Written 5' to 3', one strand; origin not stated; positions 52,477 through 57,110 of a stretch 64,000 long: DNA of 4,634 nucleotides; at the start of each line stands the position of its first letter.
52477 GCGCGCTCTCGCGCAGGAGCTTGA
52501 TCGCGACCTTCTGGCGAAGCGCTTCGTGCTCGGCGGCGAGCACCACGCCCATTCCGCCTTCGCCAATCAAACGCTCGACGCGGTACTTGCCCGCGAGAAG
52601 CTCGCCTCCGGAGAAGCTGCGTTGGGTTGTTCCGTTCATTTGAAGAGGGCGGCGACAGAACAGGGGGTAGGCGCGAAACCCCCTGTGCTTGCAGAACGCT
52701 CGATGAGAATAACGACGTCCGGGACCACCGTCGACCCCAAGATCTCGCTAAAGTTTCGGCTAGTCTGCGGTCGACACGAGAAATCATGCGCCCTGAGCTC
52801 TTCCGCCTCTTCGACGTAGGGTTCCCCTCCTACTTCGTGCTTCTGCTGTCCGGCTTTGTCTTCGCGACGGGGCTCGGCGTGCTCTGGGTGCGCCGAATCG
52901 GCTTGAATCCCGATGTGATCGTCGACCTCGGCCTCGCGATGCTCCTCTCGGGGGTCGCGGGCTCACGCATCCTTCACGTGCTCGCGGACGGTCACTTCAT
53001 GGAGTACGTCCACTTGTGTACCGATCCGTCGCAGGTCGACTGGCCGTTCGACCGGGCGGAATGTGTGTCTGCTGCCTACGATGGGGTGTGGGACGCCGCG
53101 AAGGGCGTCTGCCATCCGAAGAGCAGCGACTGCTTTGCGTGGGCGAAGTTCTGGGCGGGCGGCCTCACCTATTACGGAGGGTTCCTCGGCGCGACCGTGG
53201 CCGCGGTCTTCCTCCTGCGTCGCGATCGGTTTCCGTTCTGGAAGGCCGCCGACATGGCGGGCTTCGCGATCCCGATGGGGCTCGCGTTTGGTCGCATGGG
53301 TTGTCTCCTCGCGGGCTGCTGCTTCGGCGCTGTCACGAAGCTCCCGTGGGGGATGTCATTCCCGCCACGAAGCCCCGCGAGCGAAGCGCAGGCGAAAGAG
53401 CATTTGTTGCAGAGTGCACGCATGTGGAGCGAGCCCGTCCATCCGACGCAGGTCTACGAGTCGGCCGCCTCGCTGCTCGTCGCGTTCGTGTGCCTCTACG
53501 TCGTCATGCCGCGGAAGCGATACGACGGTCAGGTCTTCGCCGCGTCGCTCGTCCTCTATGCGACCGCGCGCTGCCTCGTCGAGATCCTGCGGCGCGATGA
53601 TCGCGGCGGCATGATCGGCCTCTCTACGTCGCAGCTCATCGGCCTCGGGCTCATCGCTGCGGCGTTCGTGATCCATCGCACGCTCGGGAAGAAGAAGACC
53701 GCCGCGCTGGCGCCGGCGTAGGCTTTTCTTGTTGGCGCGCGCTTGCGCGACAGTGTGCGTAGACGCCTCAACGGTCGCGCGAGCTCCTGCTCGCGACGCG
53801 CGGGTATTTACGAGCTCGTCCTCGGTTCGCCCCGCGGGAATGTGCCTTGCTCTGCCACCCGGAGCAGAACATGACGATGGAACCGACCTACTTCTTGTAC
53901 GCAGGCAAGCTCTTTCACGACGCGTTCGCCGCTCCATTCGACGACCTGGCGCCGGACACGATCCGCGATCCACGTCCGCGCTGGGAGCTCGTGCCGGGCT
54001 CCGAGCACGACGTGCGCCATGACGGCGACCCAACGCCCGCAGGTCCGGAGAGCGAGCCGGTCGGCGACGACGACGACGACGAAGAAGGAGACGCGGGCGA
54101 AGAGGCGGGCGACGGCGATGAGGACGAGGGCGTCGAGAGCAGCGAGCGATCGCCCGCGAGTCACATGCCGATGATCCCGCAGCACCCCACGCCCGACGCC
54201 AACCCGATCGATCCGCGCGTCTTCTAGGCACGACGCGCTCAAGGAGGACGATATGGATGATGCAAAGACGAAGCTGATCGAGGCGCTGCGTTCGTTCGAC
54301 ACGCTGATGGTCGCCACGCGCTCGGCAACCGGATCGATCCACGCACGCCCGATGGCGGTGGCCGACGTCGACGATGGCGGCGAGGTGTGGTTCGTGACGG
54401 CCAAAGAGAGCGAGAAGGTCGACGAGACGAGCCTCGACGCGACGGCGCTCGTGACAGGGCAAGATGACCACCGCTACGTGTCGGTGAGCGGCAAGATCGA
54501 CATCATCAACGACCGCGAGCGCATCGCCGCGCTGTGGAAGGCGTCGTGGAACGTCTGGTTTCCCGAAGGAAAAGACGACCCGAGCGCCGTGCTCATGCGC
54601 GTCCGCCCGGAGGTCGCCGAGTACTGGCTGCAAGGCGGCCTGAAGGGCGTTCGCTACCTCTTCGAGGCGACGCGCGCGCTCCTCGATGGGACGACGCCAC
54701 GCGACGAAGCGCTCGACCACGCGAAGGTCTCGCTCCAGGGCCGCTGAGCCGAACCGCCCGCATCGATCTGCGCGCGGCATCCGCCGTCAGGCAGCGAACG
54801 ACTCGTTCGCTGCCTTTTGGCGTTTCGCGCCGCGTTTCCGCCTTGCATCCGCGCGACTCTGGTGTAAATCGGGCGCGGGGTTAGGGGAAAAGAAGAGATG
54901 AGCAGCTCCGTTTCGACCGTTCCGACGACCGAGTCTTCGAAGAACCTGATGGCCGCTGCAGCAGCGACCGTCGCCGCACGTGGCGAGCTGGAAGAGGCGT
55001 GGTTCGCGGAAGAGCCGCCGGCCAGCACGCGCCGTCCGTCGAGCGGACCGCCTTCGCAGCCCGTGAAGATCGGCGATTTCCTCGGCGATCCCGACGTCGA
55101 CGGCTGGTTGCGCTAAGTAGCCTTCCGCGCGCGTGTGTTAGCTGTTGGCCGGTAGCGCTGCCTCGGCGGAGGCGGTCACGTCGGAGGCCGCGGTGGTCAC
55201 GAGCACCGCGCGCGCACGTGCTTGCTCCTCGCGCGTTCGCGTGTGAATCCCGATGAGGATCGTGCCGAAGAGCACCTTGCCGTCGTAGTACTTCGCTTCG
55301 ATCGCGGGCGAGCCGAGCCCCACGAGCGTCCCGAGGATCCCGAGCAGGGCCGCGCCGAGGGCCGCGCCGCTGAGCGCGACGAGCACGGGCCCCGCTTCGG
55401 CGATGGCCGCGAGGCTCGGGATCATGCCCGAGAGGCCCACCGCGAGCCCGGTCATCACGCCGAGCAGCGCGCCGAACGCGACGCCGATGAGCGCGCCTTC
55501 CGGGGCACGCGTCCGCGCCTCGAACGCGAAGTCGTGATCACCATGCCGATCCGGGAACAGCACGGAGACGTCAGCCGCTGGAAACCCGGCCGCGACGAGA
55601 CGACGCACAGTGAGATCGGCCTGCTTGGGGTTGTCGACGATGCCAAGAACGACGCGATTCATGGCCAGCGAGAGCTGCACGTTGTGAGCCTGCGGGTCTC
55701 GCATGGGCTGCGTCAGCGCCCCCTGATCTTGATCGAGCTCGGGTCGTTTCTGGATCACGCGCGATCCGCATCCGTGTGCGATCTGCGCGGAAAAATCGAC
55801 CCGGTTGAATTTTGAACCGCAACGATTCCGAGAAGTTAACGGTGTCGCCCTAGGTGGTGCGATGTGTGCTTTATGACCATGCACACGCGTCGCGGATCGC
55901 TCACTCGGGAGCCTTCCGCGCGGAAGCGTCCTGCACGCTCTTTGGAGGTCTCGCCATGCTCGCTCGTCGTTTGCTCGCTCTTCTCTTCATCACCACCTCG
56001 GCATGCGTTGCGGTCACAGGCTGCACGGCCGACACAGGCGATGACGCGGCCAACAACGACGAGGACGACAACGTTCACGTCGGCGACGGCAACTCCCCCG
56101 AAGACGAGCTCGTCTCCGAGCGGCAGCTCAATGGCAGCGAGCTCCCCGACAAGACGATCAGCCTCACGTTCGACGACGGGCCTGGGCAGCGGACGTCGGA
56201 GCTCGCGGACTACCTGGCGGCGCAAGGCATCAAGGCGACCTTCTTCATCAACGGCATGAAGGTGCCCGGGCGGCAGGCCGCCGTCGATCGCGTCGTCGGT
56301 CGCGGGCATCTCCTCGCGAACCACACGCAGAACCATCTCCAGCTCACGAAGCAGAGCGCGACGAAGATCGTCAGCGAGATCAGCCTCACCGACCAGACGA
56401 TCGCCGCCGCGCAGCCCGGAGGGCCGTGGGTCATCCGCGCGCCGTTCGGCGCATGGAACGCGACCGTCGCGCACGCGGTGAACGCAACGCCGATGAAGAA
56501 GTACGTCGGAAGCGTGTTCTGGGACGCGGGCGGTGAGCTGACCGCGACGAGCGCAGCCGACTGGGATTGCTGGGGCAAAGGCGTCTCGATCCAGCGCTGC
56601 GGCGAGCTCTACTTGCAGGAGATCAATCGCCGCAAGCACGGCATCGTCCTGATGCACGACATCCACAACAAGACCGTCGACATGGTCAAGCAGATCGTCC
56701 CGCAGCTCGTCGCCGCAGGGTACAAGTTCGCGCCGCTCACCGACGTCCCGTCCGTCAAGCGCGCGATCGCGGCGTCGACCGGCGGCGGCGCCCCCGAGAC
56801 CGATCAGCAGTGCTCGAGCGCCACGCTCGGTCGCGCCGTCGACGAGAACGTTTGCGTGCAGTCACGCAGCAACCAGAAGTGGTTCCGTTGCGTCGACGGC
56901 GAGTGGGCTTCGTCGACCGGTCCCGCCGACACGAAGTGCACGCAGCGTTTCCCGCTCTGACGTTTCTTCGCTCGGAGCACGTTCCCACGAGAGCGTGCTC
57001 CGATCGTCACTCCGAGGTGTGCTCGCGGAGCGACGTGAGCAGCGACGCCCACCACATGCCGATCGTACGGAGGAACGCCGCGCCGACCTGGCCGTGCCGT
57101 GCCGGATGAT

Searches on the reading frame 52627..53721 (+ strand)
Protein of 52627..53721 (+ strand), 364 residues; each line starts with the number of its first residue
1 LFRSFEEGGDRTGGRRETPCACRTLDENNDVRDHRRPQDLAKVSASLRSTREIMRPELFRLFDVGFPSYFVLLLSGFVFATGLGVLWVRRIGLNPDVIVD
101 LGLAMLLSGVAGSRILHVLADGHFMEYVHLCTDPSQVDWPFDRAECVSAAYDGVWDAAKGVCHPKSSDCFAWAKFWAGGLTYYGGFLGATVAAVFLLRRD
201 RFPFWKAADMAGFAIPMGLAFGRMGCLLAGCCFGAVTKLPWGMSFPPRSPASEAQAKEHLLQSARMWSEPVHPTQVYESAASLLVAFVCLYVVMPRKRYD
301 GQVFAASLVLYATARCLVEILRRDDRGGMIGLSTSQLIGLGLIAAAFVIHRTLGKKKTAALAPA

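Call 80: search_protein_families(library=pfam, proteins=[window:52627-53721:+], max_evalue=0.001)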
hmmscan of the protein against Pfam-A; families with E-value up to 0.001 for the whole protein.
window:52627-53721:+ (364 aa): 1 family
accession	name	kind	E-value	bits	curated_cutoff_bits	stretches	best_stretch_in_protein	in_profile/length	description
PF01790.23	LGT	-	1.3e-45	156.1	24.9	1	56-349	1-237/240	Prolipoprotein diacylglyceryl transferase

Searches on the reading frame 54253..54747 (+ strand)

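Call 80: search_protein_families(library=pfam, proteins=[window:54253-54747:+], max_evalue=0.001)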
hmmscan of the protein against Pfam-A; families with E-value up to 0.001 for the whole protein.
window:54253-54747:+ (164 aa): 2 families
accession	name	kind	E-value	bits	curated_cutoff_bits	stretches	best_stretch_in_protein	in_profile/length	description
PF16242.11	Pyrid_ox_like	-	3.2e-36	124.5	28.8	1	3-148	1-147/149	Pyridoxamine 5'-phosphate oxidase like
PF01243.27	PNPOx_N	-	5.2e-13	49.9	28.1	1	9-125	6-119/120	Pyridoxamine 5'-phosphate oxidase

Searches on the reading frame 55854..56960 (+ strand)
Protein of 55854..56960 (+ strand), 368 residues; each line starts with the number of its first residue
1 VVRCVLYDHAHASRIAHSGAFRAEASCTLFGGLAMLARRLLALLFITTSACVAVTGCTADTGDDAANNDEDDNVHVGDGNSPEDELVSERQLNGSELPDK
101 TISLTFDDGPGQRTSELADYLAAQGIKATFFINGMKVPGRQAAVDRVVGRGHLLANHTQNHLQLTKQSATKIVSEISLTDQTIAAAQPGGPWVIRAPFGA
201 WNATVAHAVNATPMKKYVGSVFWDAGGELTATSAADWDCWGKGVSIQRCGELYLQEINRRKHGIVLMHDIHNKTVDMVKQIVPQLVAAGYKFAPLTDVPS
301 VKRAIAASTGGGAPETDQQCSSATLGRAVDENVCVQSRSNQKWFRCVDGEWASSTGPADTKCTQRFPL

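Call 80: search_protein_families(library=pfam, proteins=[window:55854-56960:+], max_evalue=0.001)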
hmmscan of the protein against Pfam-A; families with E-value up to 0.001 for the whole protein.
window:55854-56960:+ (368 aa): 1 family
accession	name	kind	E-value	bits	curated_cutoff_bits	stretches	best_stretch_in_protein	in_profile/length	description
PF01522.26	Polysacc_deac_1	-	5.4e-28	97.9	23.1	1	96-215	3-122/124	Polysaccharide deacetylase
